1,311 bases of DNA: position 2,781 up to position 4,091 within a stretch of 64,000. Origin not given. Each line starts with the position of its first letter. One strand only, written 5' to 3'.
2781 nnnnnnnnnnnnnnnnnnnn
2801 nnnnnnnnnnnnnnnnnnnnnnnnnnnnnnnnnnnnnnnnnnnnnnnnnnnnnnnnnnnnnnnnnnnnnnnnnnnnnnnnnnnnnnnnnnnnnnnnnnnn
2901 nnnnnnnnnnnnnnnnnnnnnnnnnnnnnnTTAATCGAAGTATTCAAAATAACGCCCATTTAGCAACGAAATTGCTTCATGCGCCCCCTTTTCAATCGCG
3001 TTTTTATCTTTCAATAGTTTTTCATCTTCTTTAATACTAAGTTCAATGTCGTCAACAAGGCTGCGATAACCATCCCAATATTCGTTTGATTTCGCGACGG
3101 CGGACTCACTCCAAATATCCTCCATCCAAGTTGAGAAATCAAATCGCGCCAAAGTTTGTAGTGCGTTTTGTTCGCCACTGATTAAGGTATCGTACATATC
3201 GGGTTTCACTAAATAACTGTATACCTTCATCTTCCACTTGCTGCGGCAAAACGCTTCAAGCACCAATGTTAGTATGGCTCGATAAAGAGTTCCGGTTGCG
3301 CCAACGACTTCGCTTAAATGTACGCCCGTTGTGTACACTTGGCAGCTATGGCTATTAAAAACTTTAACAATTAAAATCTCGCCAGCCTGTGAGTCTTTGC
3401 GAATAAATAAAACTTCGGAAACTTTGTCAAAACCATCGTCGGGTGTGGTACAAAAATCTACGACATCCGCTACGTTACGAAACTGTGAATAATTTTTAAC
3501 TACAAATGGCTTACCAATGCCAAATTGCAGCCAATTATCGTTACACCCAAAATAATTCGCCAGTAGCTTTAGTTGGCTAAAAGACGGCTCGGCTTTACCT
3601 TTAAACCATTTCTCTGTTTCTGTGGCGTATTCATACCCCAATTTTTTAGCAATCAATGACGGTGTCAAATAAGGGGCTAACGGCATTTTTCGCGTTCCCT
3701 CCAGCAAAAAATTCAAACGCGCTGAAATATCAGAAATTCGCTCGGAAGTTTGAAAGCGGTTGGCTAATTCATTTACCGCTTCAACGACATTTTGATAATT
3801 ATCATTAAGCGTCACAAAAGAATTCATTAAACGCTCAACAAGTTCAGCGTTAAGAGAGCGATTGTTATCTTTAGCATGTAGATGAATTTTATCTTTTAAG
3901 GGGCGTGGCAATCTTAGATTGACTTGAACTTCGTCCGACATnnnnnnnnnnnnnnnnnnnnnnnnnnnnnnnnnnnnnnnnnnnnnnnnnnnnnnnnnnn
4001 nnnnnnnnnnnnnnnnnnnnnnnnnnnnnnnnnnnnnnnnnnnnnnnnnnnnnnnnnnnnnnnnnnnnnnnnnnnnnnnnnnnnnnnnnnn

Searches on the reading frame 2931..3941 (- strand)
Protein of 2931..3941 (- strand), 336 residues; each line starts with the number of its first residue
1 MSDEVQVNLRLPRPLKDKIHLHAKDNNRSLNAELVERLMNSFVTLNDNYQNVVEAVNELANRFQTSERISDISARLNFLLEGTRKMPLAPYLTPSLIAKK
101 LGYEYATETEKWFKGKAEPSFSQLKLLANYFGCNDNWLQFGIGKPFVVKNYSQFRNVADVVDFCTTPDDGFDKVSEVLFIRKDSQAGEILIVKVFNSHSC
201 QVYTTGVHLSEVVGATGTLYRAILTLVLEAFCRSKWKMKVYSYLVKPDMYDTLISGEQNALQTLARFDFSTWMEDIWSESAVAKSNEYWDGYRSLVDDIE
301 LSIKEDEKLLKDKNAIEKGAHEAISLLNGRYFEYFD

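Call 90: search_protein_families(library=pfam, proteins=[window:2931-3941:-], max_evalue=0.01)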
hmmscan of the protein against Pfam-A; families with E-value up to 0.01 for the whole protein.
window:2931-3941:- (336 aa): 2 families
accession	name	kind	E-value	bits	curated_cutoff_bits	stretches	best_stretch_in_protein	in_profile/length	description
PF03869.20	Arc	-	1.3e-09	38.2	20.4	1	1-42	1-42/50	Arc-like DNA binding domain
PF01381.28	HTH_3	-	0.002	18.6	23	1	111-138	28-55/55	Helix-turn-helix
